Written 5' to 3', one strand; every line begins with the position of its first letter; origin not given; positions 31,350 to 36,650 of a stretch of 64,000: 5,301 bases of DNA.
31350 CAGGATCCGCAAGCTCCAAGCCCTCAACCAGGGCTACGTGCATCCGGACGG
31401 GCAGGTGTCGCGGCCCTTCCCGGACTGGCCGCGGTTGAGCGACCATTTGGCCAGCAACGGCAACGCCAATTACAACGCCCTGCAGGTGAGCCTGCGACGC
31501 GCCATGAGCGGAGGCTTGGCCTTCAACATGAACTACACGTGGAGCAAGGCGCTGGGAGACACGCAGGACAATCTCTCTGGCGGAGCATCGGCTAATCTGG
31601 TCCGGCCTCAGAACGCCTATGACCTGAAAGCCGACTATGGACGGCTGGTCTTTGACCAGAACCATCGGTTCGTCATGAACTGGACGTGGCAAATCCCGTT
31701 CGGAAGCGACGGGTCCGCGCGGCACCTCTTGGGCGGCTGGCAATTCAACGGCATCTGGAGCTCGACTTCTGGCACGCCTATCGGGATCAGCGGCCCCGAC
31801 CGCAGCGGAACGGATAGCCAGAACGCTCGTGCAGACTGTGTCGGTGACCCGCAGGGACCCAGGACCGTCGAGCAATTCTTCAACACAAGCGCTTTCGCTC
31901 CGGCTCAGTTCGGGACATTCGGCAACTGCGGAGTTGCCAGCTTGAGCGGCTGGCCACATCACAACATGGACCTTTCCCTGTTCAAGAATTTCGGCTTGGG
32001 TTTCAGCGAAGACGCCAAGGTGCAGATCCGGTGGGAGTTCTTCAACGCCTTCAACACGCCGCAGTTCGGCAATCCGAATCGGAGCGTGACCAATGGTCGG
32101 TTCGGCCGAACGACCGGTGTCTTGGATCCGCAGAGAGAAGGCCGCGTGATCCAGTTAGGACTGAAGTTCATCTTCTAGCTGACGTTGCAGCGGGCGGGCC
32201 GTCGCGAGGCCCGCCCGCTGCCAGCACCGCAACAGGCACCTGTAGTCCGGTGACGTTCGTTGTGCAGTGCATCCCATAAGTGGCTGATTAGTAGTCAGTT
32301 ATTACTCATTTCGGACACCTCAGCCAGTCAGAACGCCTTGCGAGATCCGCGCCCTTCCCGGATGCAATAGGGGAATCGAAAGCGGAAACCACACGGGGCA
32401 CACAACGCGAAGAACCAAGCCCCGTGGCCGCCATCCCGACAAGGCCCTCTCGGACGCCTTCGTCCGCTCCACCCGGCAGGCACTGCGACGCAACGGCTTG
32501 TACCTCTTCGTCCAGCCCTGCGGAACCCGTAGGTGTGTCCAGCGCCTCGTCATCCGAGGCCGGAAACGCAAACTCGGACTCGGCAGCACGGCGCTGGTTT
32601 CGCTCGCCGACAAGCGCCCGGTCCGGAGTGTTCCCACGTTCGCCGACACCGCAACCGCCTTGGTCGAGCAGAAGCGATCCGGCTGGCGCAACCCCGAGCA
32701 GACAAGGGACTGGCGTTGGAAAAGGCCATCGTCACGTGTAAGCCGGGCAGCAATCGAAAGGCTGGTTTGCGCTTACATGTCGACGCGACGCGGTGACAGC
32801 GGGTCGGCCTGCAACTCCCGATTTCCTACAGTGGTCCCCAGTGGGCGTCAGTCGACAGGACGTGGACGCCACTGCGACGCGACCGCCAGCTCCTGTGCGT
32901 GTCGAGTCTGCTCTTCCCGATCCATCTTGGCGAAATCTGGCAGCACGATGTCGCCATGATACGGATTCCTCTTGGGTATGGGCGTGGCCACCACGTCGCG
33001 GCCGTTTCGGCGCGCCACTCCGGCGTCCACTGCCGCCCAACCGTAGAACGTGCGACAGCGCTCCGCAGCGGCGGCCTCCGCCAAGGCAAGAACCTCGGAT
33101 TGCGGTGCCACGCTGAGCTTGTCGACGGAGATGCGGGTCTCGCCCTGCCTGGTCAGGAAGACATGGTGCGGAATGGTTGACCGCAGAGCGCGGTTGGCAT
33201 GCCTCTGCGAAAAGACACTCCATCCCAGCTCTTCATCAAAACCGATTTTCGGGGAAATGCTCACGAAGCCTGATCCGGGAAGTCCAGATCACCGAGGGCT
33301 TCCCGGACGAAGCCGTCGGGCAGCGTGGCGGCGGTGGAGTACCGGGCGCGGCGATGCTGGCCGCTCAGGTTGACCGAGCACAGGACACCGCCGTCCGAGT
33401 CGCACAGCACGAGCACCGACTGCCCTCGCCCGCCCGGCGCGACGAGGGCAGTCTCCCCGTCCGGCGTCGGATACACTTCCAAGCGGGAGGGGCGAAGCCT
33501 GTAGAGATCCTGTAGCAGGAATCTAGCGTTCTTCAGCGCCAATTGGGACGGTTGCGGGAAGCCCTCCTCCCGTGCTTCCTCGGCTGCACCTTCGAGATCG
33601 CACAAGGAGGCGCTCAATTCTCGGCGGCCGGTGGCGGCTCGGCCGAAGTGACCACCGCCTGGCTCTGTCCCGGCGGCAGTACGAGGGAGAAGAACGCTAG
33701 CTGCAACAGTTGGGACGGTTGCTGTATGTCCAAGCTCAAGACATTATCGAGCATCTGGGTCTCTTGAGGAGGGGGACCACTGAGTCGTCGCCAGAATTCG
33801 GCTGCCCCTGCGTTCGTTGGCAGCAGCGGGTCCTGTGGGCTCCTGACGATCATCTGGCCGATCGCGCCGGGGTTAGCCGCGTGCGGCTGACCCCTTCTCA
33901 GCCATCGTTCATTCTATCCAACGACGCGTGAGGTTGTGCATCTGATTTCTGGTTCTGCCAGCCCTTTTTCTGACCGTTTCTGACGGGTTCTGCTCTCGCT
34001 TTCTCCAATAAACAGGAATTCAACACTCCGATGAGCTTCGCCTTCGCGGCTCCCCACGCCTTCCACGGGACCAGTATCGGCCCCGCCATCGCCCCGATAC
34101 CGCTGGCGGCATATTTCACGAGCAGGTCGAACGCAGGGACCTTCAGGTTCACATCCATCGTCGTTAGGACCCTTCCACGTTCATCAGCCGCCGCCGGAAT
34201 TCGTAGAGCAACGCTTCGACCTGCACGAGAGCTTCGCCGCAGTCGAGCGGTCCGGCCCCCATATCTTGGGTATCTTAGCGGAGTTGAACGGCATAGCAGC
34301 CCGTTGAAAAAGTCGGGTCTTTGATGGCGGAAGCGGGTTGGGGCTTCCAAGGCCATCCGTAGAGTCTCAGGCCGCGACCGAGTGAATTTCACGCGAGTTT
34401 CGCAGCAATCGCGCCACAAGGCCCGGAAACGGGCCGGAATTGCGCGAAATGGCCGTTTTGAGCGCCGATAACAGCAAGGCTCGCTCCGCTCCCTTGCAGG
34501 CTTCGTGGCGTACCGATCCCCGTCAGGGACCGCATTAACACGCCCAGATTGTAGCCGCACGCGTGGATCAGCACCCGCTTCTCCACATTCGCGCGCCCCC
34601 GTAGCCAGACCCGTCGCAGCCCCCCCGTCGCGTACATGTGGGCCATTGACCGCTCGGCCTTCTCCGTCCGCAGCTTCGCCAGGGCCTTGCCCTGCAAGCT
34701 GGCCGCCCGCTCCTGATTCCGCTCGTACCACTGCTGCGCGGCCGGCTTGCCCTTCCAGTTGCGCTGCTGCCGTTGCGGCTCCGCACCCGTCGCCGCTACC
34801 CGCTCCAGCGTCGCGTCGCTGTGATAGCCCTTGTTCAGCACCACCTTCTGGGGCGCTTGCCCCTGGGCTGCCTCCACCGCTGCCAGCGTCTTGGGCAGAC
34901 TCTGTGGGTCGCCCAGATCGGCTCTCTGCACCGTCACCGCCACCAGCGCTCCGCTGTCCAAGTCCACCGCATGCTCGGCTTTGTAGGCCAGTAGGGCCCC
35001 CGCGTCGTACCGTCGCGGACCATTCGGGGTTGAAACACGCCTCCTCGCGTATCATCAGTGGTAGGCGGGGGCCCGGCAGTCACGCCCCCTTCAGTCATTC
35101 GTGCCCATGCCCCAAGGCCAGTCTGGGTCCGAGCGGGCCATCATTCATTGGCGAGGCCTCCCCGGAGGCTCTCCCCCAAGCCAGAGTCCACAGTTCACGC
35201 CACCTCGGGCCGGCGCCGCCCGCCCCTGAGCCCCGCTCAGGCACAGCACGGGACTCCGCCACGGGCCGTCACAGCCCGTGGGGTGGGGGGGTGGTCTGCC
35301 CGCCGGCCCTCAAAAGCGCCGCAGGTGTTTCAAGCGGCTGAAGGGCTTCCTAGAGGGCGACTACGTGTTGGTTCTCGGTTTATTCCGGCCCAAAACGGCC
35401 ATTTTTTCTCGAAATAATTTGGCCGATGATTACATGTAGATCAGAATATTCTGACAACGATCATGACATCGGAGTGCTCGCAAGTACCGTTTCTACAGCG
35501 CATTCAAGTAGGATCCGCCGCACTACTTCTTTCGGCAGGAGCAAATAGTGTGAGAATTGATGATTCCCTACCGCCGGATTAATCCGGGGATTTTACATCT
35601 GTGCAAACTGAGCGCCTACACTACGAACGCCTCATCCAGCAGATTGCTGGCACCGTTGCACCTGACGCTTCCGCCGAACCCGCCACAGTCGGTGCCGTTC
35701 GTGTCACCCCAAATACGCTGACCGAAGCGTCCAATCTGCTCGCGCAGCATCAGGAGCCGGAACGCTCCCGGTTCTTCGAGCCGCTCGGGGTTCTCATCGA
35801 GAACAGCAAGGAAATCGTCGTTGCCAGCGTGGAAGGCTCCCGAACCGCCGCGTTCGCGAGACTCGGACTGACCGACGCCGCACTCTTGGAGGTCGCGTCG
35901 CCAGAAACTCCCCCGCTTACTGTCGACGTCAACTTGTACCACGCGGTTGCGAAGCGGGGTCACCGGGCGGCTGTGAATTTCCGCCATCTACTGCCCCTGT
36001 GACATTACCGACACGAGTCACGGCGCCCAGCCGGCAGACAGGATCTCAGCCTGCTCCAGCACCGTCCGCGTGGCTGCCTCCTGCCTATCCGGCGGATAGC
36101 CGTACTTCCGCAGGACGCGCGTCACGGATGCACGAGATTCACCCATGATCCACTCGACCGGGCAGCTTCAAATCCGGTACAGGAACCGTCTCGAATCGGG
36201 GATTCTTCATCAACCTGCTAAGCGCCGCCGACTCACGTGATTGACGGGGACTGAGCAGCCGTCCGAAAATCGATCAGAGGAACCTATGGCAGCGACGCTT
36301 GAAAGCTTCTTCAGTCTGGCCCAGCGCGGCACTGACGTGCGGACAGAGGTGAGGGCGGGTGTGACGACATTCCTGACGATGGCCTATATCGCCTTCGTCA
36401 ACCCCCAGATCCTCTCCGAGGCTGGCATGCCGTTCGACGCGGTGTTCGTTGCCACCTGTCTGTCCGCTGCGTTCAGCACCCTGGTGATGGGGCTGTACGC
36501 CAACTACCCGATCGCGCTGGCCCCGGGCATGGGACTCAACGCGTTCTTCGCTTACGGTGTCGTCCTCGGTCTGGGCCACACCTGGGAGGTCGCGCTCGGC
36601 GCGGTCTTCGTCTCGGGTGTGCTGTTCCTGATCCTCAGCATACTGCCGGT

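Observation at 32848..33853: Translationally coupled small-ORF module (about 115 aa then 138 aa, possibly preceded by a 79-aa ORF) resembling a toxin-antitoxin or defence pair of unknown family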

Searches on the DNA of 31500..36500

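Call 97: search_rna_families(source=window, start=31500, end=36500, threshold=evalue, max_evalue=0.1)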
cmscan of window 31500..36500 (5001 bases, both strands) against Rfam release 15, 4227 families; matches with E-value up to 0.1: 0.
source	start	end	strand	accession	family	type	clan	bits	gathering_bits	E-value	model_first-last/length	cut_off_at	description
